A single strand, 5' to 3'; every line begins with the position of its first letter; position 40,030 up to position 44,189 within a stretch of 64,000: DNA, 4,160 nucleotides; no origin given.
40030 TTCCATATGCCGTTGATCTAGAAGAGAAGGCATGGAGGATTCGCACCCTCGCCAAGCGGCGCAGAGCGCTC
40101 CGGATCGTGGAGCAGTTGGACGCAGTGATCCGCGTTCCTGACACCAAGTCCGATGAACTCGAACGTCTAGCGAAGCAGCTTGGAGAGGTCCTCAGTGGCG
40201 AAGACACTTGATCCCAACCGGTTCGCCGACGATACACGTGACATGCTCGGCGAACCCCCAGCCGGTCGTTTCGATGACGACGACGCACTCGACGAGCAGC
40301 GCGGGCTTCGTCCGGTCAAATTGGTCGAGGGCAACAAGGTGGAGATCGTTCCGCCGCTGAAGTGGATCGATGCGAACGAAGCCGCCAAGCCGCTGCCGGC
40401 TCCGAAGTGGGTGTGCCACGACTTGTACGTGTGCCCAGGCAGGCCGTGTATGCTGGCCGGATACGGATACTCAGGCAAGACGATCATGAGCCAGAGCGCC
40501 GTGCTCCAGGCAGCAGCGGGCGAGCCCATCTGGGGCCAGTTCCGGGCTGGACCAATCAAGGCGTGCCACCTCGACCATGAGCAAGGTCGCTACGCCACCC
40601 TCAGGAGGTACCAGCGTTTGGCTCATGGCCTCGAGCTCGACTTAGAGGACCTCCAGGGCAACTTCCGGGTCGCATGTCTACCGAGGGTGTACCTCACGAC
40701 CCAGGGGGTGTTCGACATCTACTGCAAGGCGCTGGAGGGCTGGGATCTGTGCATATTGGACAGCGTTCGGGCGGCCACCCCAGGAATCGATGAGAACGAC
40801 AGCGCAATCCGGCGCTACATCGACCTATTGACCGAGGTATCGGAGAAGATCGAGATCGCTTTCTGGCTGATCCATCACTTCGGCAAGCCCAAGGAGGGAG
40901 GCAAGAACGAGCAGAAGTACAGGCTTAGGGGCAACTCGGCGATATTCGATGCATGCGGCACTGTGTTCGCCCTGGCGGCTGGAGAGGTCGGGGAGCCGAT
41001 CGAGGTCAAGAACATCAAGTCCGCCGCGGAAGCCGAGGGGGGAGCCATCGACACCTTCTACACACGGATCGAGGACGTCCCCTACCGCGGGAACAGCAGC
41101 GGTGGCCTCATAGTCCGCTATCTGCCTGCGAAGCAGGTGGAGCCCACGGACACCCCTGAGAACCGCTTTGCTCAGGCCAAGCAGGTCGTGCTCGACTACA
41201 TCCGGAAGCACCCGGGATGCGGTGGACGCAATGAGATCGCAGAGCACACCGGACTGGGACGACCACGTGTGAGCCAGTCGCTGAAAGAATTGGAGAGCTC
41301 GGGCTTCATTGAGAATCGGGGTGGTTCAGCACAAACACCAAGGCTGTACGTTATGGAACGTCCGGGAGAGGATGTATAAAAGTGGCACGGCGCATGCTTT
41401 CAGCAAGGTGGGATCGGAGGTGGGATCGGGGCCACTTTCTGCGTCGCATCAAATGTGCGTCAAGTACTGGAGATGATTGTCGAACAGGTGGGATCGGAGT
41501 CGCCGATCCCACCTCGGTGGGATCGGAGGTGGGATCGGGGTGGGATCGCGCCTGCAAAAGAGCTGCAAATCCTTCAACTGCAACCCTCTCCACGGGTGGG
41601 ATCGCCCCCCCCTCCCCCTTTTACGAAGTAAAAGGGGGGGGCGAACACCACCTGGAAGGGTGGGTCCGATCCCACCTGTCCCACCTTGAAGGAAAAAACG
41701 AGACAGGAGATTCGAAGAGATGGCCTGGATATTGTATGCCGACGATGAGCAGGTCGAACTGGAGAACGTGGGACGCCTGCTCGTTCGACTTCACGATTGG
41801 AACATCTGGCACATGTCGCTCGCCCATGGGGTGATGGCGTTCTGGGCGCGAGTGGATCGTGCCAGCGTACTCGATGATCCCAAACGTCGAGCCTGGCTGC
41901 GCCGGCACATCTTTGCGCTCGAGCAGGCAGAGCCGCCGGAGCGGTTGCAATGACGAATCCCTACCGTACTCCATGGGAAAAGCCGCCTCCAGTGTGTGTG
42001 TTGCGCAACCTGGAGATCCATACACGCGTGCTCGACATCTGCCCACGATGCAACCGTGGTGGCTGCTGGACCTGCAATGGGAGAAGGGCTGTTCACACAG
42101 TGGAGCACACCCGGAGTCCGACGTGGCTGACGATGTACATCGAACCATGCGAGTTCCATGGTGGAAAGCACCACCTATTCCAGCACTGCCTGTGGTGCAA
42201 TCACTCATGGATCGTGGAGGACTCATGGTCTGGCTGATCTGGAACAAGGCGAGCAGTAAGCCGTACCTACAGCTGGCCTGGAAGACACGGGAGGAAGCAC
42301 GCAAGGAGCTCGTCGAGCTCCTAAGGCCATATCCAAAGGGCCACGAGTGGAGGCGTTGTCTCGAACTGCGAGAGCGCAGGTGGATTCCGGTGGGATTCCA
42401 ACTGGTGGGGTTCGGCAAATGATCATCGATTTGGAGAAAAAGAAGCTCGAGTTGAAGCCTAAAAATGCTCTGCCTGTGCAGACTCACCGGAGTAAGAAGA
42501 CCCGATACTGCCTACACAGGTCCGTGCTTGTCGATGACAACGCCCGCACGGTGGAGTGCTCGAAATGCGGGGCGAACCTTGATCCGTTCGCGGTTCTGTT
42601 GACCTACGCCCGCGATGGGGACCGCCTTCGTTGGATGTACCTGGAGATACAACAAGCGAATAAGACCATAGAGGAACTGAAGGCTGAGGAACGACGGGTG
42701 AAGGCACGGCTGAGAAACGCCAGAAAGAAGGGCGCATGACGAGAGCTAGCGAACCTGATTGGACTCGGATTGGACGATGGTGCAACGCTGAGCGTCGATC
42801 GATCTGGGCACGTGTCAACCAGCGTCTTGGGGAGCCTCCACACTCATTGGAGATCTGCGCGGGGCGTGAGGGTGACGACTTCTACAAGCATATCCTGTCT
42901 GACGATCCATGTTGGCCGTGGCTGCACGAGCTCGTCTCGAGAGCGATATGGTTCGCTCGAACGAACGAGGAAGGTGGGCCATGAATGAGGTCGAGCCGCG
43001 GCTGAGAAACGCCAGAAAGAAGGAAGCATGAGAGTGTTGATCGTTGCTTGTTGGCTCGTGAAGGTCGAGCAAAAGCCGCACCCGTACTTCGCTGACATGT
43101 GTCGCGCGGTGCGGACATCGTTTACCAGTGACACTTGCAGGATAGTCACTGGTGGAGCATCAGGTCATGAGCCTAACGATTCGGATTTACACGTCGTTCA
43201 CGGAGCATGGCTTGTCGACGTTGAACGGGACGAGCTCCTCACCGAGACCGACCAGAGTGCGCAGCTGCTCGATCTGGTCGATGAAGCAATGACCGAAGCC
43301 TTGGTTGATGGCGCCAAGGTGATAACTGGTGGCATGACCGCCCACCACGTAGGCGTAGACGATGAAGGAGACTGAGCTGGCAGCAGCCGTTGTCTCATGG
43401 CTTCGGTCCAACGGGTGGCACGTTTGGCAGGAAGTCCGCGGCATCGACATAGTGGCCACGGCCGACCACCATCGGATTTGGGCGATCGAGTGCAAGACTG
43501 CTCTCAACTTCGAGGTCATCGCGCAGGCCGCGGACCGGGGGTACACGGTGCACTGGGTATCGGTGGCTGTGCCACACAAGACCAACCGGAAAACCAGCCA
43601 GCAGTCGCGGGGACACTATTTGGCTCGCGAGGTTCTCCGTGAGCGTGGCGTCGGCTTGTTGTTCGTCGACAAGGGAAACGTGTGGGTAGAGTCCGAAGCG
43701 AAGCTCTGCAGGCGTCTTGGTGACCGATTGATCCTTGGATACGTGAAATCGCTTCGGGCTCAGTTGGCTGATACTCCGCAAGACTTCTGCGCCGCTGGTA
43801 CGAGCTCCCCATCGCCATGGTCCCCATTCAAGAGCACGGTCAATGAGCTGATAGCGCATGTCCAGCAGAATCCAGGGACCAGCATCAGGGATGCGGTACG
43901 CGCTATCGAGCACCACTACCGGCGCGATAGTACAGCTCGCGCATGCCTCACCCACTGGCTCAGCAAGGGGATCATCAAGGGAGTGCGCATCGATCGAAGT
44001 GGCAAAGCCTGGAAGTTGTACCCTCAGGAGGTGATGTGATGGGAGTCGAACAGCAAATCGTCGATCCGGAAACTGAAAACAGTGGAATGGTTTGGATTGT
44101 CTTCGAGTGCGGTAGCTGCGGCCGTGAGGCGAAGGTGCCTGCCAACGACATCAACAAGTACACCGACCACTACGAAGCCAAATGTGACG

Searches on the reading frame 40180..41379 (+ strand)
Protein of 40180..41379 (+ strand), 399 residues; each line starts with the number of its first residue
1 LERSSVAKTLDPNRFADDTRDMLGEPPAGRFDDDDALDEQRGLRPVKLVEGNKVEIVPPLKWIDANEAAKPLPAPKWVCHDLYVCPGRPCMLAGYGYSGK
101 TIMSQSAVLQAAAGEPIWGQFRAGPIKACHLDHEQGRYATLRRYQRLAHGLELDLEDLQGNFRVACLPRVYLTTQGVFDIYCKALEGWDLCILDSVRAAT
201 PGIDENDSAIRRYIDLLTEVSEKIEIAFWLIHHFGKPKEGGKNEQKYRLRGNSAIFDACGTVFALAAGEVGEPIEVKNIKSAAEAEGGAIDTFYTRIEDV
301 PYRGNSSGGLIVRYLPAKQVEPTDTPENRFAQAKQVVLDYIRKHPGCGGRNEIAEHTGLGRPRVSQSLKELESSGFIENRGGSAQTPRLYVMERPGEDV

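Call 19: search_protein_families(library=phrogs, proteins=[window:40180-41379:+], max_evalue=0.001)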
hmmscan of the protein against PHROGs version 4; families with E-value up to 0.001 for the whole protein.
window:40180-41379:+ (399 aa): 4 families
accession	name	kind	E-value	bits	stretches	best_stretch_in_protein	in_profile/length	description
phrog_239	-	DNA, RNA and nucleotide metabolism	1.1e-07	32.2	1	186-273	467-561/801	DNA primase/helicase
phrog_1687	-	transcription regulation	3.4e-06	28.1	1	333-391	3-60/162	MarR family transcrition regulator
phrog_3123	-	unknown function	4e-06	26.7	1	73-255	328-526/583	-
phrog_142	-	moron, auxiliary metabolic gene and host takeover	0.00034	21.7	1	331-396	11-74/116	Ren-like exclusion protein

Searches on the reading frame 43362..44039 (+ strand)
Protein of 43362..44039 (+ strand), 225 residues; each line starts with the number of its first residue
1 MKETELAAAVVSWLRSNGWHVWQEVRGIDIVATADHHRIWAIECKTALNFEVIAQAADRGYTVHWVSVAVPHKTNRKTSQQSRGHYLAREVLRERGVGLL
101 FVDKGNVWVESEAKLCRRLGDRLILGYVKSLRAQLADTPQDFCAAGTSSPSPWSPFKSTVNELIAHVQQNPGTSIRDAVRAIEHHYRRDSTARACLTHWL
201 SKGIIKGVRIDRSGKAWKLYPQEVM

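Call 19: search_protein_families(library=phrogs, proteins=[window:43362-44039:+], max_evalue=0.001)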
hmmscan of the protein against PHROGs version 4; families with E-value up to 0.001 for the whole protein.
window:43362-44039:+ (225 aa): 2 families
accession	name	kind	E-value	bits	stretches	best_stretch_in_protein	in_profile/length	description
phrog_12193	-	unknown function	2.8e-12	47.5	1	1-201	1-198/229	-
phrog_15779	-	unknown function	0.00076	19.5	0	3-63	12-73/253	-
